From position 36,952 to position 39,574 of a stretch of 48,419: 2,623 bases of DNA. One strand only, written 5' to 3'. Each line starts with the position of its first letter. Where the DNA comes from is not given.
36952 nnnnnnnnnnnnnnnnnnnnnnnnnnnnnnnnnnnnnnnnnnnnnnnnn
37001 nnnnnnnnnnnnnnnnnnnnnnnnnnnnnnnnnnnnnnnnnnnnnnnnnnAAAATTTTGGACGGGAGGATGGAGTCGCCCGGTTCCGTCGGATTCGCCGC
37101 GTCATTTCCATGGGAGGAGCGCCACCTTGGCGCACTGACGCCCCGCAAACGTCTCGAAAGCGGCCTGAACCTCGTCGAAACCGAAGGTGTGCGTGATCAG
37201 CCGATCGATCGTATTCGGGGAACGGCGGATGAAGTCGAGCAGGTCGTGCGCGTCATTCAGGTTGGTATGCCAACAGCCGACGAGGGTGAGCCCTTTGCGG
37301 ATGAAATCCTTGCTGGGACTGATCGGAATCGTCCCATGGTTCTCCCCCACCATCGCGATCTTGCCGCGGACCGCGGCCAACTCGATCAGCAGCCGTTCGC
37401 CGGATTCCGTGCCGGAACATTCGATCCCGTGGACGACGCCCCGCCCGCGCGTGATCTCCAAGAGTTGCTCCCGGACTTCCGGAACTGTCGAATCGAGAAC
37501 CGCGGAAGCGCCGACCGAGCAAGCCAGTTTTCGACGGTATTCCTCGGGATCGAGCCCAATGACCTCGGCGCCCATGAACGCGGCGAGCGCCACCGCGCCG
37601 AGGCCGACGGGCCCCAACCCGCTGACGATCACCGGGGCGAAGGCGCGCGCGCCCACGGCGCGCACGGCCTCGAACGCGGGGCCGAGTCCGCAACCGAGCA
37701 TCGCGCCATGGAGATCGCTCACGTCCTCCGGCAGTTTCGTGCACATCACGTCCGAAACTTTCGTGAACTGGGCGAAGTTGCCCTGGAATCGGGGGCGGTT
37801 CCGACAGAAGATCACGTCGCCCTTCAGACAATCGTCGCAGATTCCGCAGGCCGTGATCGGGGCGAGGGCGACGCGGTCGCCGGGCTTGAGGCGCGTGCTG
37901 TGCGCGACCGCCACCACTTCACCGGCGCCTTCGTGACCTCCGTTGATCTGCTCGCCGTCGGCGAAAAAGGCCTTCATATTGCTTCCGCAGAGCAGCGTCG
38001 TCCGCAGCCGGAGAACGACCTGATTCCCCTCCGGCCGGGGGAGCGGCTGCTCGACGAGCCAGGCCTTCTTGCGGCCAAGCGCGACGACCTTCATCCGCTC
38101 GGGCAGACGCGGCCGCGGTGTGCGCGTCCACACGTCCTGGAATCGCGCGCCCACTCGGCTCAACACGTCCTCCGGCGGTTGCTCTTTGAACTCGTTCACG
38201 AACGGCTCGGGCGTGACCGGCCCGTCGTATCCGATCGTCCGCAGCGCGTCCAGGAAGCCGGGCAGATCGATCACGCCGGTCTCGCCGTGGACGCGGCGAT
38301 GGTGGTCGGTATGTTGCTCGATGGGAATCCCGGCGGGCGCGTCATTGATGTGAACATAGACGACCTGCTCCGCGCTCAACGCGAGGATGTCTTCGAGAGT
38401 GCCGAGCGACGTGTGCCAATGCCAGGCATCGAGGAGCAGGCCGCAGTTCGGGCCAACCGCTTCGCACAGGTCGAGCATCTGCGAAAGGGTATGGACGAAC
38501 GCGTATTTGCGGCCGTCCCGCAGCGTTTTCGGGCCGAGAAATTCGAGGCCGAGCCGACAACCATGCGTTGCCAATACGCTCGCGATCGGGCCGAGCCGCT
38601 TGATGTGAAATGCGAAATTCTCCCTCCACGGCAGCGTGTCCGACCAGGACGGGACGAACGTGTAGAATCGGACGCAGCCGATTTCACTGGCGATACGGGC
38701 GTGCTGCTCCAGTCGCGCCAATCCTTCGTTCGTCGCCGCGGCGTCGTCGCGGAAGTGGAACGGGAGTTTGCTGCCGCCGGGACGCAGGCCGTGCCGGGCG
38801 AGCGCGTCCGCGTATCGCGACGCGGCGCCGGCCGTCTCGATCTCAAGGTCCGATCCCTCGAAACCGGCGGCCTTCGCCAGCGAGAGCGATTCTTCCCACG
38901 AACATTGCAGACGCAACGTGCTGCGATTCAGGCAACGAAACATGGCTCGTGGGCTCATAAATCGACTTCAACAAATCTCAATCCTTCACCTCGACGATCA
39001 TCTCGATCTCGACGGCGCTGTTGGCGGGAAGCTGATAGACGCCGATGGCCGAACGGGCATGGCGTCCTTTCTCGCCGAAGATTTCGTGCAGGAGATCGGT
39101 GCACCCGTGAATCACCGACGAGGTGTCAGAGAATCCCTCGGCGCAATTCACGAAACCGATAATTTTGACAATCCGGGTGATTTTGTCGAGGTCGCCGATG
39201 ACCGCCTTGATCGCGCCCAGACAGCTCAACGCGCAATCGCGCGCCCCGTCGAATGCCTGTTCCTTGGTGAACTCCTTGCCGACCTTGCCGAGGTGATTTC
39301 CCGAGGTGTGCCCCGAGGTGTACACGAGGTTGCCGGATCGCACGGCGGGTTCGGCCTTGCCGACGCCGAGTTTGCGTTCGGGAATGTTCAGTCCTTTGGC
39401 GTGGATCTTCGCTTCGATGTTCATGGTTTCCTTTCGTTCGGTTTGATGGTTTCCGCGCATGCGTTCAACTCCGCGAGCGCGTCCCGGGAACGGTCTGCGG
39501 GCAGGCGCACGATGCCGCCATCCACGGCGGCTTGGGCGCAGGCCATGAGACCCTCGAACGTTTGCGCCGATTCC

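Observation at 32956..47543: Ten-gene, single-strand, translationally coupled glycan locus joining an exosortase-type surface protein and a pseudopilin to fucosidase and oxidoreductase catabolism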

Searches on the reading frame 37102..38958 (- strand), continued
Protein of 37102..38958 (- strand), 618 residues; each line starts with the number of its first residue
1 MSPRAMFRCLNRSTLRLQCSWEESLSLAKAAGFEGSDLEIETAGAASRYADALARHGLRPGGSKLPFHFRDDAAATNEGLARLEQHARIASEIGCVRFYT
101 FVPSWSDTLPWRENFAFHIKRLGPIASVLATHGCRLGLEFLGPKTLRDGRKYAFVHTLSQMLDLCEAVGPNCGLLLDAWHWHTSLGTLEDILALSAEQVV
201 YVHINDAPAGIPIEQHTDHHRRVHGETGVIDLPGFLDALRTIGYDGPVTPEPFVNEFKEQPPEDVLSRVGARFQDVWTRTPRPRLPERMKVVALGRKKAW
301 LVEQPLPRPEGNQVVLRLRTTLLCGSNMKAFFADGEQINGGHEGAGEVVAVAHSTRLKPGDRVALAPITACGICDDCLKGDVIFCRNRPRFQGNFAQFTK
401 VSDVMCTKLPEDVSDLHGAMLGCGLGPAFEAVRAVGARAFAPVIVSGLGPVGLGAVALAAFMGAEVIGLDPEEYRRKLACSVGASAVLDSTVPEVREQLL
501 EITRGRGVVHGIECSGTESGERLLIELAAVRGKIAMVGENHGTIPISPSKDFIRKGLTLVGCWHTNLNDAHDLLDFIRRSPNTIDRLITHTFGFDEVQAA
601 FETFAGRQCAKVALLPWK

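Call 18: find_encoding_contigs(protein=P0003, flank=10000, max_places=3)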
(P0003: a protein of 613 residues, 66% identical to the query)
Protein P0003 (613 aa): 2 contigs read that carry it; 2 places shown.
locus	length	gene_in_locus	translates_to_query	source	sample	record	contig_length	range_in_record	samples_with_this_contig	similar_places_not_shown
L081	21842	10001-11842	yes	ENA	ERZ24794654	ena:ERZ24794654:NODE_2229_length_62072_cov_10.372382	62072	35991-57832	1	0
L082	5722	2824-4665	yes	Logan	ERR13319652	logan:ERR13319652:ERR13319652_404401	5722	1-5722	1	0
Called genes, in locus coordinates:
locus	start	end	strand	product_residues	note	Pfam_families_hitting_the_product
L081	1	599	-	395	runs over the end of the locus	PF13517:FG-GAP_3 (faint)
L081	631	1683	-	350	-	PF13517:FG-GAP_3 (weak)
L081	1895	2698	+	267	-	PF01261:AP_endonuc_2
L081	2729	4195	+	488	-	-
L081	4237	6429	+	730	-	PF22422:MGH1-like_GH, PF01204:Trehalase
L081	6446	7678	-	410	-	PF07690:MFS_1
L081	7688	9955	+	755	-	PF22422:MGH1-like_GH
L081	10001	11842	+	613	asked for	PF01261:AP_endonuc_2, PF08240:ADH_N, PF00107:ADH_zinc_N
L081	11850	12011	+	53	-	-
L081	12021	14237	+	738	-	PF22422:MGH1-like_GH, PF01204:Trehalase (weak)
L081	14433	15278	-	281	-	PF01261:AP_endonuc_2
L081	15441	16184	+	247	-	-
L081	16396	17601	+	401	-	PF01208:URO-D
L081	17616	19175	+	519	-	PF01384:PHO4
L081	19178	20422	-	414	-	PF05977:MFS_3, PF07690:MFS_1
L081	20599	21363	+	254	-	PF03328:HpcH_HpaI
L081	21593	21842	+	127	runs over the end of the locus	PF01261:AP_endonuc_2 (weak)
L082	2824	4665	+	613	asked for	PF01261:AP_endonuc_2, PF08240:ADH_N, PF00107:ADH_zinc_N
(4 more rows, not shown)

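Call 19: find_encoding_contigs(protein=P0001, flank=10000, max_places=3)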
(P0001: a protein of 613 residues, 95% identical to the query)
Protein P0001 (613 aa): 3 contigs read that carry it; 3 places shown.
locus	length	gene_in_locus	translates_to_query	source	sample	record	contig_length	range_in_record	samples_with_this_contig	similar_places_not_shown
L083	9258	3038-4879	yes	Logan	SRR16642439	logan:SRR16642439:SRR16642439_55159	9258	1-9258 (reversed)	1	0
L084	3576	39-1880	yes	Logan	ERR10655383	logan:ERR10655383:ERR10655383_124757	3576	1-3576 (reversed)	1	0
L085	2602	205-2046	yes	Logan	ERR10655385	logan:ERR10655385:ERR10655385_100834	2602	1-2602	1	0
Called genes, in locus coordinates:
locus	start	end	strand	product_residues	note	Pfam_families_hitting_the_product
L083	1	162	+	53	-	?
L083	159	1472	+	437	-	PF01120:Alpha_L_fucos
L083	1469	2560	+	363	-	PF01408:GFO_IDH_MocA, PF22725:GFO_IDH_MocA_C3 (weak)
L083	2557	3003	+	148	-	PF14588:YjgF_endoribonc, PF01042:Ribonuc_L-PSP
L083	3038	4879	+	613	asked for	PF01261:AP_endonuc_2, PF08240:ADH_N, PF00107:ADH_zinc_N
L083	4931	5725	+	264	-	PF07963:N_methyl (weak), PF07596:SBP_bac_10 (weak)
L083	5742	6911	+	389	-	PF01244:Peptidase_M19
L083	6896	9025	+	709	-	PF22842:Pel9A-like_beta_helix, PF13229:Beta_helix (faint)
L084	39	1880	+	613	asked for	PF01261:AP_endonuc_2, PF08240:ADH_N, PF00107:ADH_zinc_N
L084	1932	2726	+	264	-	PF07963:N_methyl (weak), PF07596:SBP_bac_10 (weak)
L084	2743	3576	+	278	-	?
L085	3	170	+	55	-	?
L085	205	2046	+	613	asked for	PF01261:AP_endonuc_2, PF08240:ADH_N, PF00107:ADH_zinc_N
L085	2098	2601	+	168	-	?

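Call 20: find_encoding_contigs(protein=P0002, flank=10000, max_places=3)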
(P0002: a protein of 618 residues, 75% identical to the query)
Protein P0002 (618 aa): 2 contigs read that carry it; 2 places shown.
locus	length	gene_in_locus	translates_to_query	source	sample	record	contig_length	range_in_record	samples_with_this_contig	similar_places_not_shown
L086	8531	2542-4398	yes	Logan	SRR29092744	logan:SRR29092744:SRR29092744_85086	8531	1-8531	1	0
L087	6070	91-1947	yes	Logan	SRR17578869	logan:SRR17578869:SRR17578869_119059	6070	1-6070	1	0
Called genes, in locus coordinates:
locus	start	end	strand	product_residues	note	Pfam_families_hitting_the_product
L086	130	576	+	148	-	PF14588:YjgF_endoribonc, PF01042:Ribonuc_L-PSP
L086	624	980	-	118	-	PF01934:HepT-like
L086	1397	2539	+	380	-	PF14307:Glyco_tran_WbsX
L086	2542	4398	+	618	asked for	PF01261:AP_endonuc_2, PF08240:ADH_N, PF00107:ADH_zinc_N, PF13602:ADH_zinc_N_2 (faint)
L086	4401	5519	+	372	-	PF01208:URO-D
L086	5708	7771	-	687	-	PF22842:Pel9A-like_beta_helix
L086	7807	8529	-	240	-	?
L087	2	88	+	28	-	?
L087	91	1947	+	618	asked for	PF01261:AP_endonuc_2, PF08240:ADH_N, PF00107:ADH_zinc_N, PF13602:ADH_zinc_N_2 (faint)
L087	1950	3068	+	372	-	PF01208:URO-D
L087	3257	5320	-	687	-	PF22842:Pel9A-like_beta_helix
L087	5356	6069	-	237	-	?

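Call 23: find_encoding_contigs(protein=P0055, flank=10000, max_places=2)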
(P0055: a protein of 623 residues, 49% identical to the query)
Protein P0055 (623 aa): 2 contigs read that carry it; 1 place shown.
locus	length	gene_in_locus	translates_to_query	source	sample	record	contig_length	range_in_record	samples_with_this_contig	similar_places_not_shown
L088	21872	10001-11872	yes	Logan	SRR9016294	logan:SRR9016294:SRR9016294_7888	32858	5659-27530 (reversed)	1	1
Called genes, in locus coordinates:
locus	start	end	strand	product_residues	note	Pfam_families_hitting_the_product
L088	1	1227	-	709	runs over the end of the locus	PF22842:Pel9A-like_beta_helix, PF13229:Beta_helix (faint)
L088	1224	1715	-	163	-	PF01042:Ribonuc_L-PSP, PF14588:YjgF_endoribonc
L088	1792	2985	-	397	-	PF01244:Peptidase_M19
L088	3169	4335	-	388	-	PF00392:GntR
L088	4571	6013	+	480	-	PF00884:Sulfatase, PF01663:Phosphodiest (weak), PF16347:SGSH_C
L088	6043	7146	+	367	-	PF01408:GFO_IDH_MocA, PF02894:GFO_IDH_MocA_C (weak), PF22725:GFO_IDH_MocA_C3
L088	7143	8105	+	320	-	PF00248:Aldo_ket_red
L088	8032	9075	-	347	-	PF00248:Aldo_ket_red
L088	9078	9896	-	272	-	PF03328:HpcH_HpaI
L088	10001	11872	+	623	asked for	PF01261:AP_endonuc_2, PF08240:ADH_N, PF00107:ADH_zinc_N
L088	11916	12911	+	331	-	PF00248:Aldo_ket_red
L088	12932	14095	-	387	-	PF01244:Peptidase_M19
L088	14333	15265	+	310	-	PF13428:TPR_14 (faint), PF13432:TPR_16 (faint), PF13181:TPR_8 (faint)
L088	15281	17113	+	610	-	-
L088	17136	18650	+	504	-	-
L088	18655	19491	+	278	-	PF00528:BPD_transp_1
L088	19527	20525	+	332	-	PF02615:Ldh_2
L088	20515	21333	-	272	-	PF03328:HpcH_HpaI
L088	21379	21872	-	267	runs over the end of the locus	PF01081:Aldolase (weak)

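Call 24: find_encoding_contigs(protein=P0057, flank=10000, max_places=2)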
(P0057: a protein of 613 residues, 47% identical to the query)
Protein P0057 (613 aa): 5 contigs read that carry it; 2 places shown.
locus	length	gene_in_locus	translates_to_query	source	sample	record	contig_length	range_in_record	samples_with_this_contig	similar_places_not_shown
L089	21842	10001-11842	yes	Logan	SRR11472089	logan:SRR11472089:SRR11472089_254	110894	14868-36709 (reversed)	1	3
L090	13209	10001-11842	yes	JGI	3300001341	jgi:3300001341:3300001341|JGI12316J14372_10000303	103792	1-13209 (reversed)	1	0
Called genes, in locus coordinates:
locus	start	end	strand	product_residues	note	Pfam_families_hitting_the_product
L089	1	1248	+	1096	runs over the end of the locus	-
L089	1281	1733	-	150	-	PF14588:YjgF_endoribonc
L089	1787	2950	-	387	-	PF01244:Peptidase_M19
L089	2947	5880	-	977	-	PF22680:Glyco_hydro_123_N_2 (weak)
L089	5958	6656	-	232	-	PF07963:N_methyl (weak)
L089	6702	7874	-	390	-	PF00392:GntR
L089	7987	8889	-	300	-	PF02311:AraC_binding (weak), PF07883:Cupin_2 (faint), PF12833:HTH_18, PF00165:HTH_AraC (weak)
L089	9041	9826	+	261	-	PF07963:N_methyl (weak)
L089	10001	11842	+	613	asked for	PF01261:AP_endonuc_2, PF08240:ADH_N, PF00107:ADH_zinc_N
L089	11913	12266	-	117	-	PF01253:SUI1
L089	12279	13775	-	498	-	PF21752:DACNG, PF21750:DACNH, PF02457:DAC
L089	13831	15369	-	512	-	-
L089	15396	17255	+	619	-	PF00270:DEAD, PF00271:Helicase_C, PF16124:RecQ_Zn_bind, PF09382:RQC, PF00570:HRDC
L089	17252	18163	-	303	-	PF00126:HTH_1, PF03466:LysR_substrate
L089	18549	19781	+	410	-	PF18082:NAT_N, PF18164:GNAT_C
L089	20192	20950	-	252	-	PF13448:DUF4114, PF07589:PEP_exosort_dom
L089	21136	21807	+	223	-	PF02660:G3P_acyltransf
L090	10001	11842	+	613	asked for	PF01261:AP_endonuc_2, PF08240:ADH_N, PF00107:ADH_zinc_N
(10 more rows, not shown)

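Call 26: search_solved_structures(query=window:37102-38943:-, max_evalue=0.00001)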
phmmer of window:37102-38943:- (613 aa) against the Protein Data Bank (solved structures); distinct sequences matched with E-value up to 0.00001: 161 (the best 60 are shown).
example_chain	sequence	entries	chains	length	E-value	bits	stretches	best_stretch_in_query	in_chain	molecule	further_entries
2d8a_A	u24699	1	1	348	4.6e-30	107.8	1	294-608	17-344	Probable L-threonine 3-dehydrogenase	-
2dfv_A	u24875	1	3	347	4.9e-30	107.7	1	294-608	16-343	Probable L-threonine 3-dehydrogenase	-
3gfb_A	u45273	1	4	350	6.2e-27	97.5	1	293-613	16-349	L-threonine 3-dehydrogenase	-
5kia_A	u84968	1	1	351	1.8e-25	92.6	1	301-612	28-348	L-threonine 3-dehydrogenase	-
1e3j_A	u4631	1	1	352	2.6e-25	92.1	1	293-599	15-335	NADP(H)-DEPENDENT KETOSE REDUCTASE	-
3u0h_A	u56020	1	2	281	6.7e-25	90.8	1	14-247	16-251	Xylose isomerase domain protein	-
1pl6_A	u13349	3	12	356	1.2e-23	86.6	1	281-602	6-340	Sorbitol dehydrogenase | human sorbitol dehydrogenase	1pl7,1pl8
5yln_A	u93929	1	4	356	1.6e-23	86.2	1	297-600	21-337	Alcohol dehydrogenase, zinc-containing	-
1llu_A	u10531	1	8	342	2.6e-23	85.5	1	280-573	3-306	Alcohol Dehydrogenase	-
3qe3_A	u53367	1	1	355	3.2e-22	81.9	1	282-600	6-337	Sorbitol dehydrogenase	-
7y9p_A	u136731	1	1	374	5.5e-22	81.1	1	305-605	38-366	Xylitol dehydrogenase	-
6z42_A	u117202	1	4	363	6.7e-21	77.6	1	286-573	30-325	Alcohol dehydrogenase, zinc-containing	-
6iqd_A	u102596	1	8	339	8.4e-21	77.2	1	292-599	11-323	Alcohol dehydrogenase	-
4a2c_A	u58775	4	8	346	1e-20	77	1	306-561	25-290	GALACTITOL-1-PHOSPHATE 5-DEHYDROGENASE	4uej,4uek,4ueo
3m6i_A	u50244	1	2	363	1.3e-20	76.6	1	308-602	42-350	L-arabinitol 4-dehydrogenase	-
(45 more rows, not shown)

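Call 94: predict_structure(alignment_id=A1)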
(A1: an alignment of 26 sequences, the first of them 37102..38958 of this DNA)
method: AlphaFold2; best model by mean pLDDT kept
length: 618 residues; sequences in the alignment: 26
mean_pLDDT: 86.6   pTM: 0.65
mean pLDDT of the five models: 86.6, 86.2, 85.8, 85.6, 82.5
residues with pLDDT >= 90: 327; 70-90: 233; 50-70: 55; < 50: 3
segments of 3 or more residues with pLDDT < 50: 1-3
pLDDT, mean of each block of 10 residues (from residue 1): 74 91 96 95 89 95 91 89 92 93 79 89 95 93 58 68 92 92 75 92 87 68 85 91 95 89 95 92 77 90 82 84 81 78 80 70 79 76 76 75 86 92 85 87 92 94 94 94 95 92 91 90 93 87 84 93 74 91 92 93 89 89
secondary structure, 60 per line:
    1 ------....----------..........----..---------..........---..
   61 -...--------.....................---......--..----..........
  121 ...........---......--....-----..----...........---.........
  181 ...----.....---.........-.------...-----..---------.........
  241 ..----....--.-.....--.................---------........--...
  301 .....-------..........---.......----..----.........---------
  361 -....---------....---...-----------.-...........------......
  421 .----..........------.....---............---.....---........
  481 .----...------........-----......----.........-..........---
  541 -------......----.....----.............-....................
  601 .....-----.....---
elements in order: E7-10 H21-30 H46-55 E62-64 H73-93 E97-102 H111-131 E135-140 H143-146 H158-168 E172-177 H178-183 H188-192 E199-204 H232-242 E247-250 H255-259 H262-278 E288-295 E298-305 E313-322 H326-332 E343-351 E362-365 H375-378 E398-402 E406-408 H415-421 H426-435 E442-446 H450-461 E465-469 H473-481 E486-488 H495-502 E508-513 H518-526 E528-537 H548-553 E558-562 H567-579 H581-587 E588-593 H594-605 E611-615

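Call 96: fold_search(model_id=the predicted structure, library=pdb)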
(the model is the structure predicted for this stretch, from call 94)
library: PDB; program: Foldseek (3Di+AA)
matches with E <= 10: 1967; with E <= 0.001: 728
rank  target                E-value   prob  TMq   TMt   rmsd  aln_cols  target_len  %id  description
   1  2dfv_A                3.6e-28  1.00  0.48  0.82   3.4       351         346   27  Hyperthermophilic threonine dehydrogenase from Pyrococcus horikoshii (released 2007-01-16)
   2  3gfb_A                2.8e-26  1.00  0.48  0.82   3.4       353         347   28  L-Threonine Dehydrogenase (TkTDH) from the hyperthermophilic archaeon Thermococcus kodakaraensis (released 2009-10-06)
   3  2d8a                  3.3e-26  1.00  0.47  0.84   3.3       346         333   26  Crystal Structure of PH0655 from Pyrococcus horikoshii OT3 (released 2006-06-02)
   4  5kia                  1.2e-25  1.00  0.49  0.87   2.5       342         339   25  Crystal structure of L-threonine 3-dehydrogenase from Burkholderia thailandensis (released 2017-02-15)
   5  1e3j                  6.9e-25  1.00  0.48  0.82   3.2       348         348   26  Ketose reductase (sorbitol dehydrogenase) from silverleaf whitefly (released 2001-02-04)
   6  1vj0_B                9.7e-25  1.00  0.47  0.77   3.6       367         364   24  Crystal structure of Alcohol dehydrogenase (TM0436) from Thermotoga maritima at 2.00 A resolution (released 2004-03-02)
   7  5vm2_A                1.4e-24  1.00  0.47  0.82   3.3       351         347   23  Crystal structure of ECK1772, an oxidoreductase/dehydrogenase of unknown specificity involved in membrane biogenesis f (released 2017-06-07)
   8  5k1s_D                1.9e-24  1.00  0.47  0.83   3.3       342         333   26  crystal structure of AibC (released 2016-08-10)
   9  5yln_B                2.3e-24  1.00  0.49  0.85   2.8       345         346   26  Zinc dependent alcohol dehydrogenase 2 from Streptococcus pneumonia - apo form (released 2018-10-24)
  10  8h2a_A                2.5e-24  1.00  0.48  0.79   3.2       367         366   19  Crystal structure of alcohol dehydrogenase from Formosa agariphila (released 2023-10-18)
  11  1vj0_D                2.5e-24  1.00  0.47  0.77   3.7       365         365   24  Crystal structure of Alcohol dehydrogenase (TM0436) from Thermotoga maritima at 2.00 A resolution (released 2004-03-02)
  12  3qe3                  3.6e-24  1.00  0.48  0.81   3.3       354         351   25  Sheep liver sorbitol dehydrogenase (released 2011-04-27)
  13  2dq4_A                4.0e-24  1.00  0.48  0.83   3.3       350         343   24  Crystal structure of threonine 3-dehydrogenase (released 2007-06-12)
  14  8h2a_G                4.0e-24  1.00  0.48  0.79   3.2       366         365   20  Crystal structure of alcohol dehydrogenase from Formosa agariphila (released 2023-10-18)
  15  5k1s_A                4.5e-24  1.00  0.47  0.78   3.7       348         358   26  crystal structure of AibC (released 2016-08-10)
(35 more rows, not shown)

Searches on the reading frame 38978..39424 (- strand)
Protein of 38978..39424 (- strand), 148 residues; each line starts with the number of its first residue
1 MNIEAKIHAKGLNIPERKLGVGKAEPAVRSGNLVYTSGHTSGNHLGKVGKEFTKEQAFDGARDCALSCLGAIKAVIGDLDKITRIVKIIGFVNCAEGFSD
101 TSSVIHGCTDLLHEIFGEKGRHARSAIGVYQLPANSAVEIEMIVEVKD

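Call 5: search_protein_families(library=pfam, proteins=[window:38978-39424:-], max_evalue=0.01)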
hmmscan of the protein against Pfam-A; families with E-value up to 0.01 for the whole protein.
window:38978-39424:- (148 aa): 2 families
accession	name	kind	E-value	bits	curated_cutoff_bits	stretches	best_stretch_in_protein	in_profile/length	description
PF14588.11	YjgF_endoribonc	-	4e-15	56.4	35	1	4-143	1-145/148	YjgF/chorismate_mutase-like, putative endoribonuclease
PF01042.26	Ribonuc_L-PSP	-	4.5e-13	49.7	27.3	1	26-145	13-120/121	Endoribonuclease L-PSP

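Call 11: search_protein_families(library=ncbifam, proteins=[window:38978-39424:-], max_evalue=0.01)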
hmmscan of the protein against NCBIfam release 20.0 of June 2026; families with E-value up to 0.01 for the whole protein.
window:38978-39424:- (148 aa): 1 family
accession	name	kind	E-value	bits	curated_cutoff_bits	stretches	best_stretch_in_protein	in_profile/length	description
TIGR00004.1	TIGR00004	subfamily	3.5e-07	30.4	106.25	1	22-144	14-123/125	Rid family detoxifying hydrolase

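Call 52: search_solved_structures(query=window:38978-39424:-, max_evalue=0.001)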
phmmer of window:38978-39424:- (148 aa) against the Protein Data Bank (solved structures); distinct sequences matched with E-value up to 0.001: 4.
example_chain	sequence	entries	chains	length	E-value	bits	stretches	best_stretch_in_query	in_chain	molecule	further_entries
9bk9_A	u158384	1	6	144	6.6e-24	87.6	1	22-147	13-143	Rid family protein PA0814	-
3d01_A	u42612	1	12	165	6.3e-23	84.5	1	3-146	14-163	Uncharacterized protein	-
2otm_A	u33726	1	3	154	3.6e-15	59.3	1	4-141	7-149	Hypothetical protein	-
9bkb_A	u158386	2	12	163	1.6e-12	50.7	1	22-147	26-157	Rid family protein ACIAD3089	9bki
